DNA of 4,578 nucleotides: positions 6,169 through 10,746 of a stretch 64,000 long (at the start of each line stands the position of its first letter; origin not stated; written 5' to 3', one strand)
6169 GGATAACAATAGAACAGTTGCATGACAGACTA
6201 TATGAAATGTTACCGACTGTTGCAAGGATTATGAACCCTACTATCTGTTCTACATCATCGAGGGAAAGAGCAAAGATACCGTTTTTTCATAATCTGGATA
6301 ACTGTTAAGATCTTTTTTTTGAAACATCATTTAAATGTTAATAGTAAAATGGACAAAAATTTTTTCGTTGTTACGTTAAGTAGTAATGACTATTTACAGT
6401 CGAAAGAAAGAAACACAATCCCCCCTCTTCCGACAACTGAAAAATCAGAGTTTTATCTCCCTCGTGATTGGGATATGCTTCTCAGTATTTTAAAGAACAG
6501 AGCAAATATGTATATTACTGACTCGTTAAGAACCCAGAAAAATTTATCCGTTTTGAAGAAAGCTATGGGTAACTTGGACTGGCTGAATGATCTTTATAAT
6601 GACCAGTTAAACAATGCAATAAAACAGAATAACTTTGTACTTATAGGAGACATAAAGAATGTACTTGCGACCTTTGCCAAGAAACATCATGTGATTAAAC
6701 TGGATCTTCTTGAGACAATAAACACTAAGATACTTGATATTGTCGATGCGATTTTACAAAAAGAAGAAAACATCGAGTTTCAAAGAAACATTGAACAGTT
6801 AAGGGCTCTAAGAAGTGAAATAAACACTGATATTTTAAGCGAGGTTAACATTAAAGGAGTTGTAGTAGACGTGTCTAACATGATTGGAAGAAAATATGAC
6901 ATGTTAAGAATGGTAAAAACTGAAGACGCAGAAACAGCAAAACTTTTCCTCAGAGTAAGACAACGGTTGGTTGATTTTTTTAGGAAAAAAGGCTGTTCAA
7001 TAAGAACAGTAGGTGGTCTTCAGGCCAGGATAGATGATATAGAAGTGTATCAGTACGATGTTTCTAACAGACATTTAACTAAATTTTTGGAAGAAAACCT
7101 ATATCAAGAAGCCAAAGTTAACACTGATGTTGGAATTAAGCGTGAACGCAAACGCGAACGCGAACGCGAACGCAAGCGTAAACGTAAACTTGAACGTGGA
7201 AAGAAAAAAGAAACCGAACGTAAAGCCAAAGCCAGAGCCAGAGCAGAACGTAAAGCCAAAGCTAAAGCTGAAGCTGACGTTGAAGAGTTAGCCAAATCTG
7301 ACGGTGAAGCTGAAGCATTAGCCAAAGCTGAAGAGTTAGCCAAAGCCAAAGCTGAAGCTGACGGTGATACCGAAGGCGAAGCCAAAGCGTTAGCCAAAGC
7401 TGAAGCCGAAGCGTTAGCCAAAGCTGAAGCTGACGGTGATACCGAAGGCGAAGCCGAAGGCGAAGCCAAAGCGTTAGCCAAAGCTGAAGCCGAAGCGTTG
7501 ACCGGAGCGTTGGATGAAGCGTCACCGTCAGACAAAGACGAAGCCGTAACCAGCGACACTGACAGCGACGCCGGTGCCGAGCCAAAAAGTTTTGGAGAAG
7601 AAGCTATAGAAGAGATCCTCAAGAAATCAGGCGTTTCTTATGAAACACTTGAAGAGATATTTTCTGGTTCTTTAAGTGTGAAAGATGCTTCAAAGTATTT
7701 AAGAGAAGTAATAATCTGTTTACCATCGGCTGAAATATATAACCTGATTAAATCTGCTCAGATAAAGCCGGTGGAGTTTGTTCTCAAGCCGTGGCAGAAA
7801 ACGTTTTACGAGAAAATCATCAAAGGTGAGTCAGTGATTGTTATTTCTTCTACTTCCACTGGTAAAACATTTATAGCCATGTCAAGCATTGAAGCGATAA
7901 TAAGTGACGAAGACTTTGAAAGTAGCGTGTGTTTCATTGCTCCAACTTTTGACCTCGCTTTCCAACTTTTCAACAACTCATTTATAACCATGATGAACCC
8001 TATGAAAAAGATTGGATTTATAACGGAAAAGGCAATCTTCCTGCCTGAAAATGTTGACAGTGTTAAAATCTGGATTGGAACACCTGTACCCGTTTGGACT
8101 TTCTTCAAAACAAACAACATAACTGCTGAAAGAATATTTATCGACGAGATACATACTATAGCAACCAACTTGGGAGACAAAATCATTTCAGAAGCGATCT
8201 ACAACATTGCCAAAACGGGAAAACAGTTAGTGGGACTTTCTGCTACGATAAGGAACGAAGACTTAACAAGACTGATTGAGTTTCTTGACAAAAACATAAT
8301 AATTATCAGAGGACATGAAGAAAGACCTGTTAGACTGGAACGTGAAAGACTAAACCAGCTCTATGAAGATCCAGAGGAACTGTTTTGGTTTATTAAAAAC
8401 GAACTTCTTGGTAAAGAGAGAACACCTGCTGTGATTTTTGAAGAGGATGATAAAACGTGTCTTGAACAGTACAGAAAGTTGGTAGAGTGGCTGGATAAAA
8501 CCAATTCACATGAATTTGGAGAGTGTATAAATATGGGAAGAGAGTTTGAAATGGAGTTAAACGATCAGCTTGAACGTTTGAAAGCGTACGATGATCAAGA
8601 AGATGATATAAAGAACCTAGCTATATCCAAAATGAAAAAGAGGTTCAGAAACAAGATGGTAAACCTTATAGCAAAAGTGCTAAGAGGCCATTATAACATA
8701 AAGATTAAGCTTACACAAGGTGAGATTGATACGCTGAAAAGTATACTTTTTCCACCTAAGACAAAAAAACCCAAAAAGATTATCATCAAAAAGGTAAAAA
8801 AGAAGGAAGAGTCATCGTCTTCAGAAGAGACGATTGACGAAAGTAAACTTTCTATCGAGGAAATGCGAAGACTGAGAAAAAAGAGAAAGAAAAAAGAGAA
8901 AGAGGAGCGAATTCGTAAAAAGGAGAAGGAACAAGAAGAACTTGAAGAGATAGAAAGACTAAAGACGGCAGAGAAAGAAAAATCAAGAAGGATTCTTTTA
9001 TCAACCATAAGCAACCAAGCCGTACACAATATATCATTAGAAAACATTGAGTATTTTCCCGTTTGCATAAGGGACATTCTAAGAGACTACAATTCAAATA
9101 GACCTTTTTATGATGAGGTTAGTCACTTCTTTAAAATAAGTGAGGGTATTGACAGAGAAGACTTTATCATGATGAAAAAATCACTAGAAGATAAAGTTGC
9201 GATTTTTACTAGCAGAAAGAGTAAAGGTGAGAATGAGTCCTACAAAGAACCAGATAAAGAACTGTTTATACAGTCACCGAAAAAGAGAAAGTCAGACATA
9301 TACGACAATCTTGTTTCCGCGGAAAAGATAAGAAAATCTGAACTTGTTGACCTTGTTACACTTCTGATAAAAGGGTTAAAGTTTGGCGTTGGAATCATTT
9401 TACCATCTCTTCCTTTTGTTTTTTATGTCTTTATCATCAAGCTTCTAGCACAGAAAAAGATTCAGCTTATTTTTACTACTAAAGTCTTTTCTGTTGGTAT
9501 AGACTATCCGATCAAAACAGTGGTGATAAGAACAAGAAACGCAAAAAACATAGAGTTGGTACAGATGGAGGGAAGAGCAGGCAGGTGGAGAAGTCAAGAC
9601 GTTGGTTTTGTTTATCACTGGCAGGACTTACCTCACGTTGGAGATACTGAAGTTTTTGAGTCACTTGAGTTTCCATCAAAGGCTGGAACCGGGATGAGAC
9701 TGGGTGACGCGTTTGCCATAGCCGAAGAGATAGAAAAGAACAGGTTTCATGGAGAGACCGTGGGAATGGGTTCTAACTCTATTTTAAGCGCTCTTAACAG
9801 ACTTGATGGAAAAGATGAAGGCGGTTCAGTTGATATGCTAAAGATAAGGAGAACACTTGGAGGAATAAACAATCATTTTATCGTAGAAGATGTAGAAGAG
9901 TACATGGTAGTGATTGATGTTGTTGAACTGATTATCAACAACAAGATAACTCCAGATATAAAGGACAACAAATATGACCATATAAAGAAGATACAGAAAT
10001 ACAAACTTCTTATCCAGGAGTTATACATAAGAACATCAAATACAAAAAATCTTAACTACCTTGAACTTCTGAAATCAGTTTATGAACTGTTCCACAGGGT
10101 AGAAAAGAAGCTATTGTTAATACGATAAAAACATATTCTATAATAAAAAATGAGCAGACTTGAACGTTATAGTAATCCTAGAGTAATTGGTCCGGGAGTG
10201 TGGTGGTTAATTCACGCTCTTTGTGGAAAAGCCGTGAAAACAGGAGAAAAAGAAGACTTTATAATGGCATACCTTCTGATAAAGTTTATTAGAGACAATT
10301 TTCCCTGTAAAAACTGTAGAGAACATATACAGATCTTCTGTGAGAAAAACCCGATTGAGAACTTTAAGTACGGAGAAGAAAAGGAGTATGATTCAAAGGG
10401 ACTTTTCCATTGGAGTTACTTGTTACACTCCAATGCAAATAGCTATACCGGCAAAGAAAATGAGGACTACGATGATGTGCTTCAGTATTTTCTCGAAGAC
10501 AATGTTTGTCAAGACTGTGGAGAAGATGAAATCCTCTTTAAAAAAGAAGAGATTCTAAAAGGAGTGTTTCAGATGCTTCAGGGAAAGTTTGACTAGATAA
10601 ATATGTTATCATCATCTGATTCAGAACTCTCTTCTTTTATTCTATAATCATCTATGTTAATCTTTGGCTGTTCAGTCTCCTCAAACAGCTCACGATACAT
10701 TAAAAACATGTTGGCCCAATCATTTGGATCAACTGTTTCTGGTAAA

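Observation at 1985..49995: Three large non-coding tandem arrays of one ~290-bp repeat family partition the window; array 1 is inverted relative to arrays 2 and 3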

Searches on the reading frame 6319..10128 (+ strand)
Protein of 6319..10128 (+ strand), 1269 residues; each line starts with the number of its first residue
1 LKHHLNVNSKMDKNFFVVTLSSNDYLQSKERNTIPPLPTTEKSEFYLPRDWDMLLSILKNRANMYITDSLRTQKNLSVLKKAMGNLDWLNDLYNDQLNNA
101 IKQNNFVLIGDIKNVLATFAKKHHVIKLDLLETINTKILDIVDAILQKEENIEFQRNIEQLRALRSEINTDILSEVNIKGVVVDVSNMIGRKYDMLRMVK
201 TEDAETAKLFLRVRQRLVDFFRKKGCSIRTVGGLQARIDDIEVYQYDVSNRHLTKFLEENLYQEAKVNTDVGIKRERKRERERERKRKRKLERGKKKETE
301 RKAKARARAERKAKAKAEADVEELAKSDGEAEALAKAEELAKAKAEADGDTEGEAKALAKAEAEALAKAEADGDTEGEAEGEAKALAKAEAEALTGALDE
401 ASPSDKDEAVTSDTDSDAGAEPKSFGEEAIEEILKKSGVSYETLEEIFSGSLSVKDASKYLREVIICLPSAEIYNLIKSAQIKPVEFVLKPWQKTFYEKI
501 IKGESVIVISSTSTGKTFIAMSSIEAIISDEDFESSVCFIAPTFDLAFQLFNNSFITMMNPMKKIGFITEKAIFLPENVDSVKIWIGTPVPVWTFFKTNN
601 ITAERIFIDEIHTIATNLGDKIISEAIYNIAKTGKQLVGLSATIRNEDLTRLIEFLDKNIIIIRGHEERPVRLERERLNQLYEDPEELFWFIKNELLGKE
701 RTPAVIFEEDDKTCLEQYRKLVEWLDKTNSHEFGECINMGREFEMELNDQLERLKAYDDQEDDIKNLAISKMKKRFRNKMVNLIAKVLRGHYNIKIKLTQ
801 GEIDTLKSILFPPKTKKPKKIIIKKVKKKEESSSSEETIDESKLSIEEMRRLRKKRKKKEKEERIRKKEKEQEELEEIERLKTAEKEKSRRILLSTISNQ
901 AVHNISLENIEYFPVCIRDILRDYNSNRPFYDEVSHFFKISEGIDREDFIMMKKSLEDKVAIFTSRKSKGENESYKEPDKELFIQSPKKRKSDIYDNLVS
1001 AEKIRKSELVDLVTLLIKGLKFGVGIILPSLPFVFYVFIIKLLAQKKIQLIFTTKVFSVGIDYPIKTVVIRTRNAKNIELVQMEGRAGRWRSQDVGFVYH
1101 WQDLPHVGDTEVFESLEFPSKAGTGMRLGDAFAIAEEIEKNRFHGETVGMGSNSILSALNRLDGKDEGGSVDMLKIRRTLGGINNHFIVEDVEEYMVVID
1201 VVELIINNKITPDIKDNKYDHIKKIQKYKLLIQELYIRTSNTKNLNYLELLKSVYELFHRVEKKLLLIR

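Call 5: search_protein_families(library=pfam, proteins=[window:6319-10128:+], max_evalue=0.001)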
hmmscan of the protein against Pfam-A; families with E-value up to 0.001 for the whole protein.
window:6319-10128:+ (1269 aa): 2 families
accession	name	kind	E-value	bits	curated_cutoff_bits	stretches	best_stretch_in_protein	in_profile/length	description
PF00270.35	DEAD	-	1.1e-15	58.2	26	1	491-649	2-164/167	DEAD/DEAH box helicase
PF00271.37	Helicase_C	-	0.00011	22.9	23.5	1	1040-1090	58-109/110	Helicase conserved C-terminal domain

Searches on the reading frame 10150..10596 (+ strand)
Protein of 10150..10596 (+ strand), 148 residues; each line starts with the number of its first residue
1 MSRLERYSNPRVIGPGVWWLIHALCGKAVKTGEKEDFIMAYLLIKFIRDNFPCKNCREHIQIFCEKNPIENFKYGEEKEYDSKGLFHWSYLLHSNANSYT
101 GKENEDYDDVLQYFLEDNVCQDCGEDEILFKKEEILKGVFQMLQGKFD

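Call 58: search_protein_families(library=pfam, proteins=[window:10150-10596:+], max_evalue=0.01)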
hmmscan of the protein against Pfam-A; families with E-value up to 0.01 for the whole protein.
window:10150-10596:+ (148 aa): 1 family
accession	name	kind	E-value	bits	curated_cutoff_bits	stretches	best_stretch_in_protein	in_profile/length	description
PF04777.18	Evr1_Alr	-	4.7e-08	33.7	27.6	1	16-110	2-88/93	Erv1 / Alr family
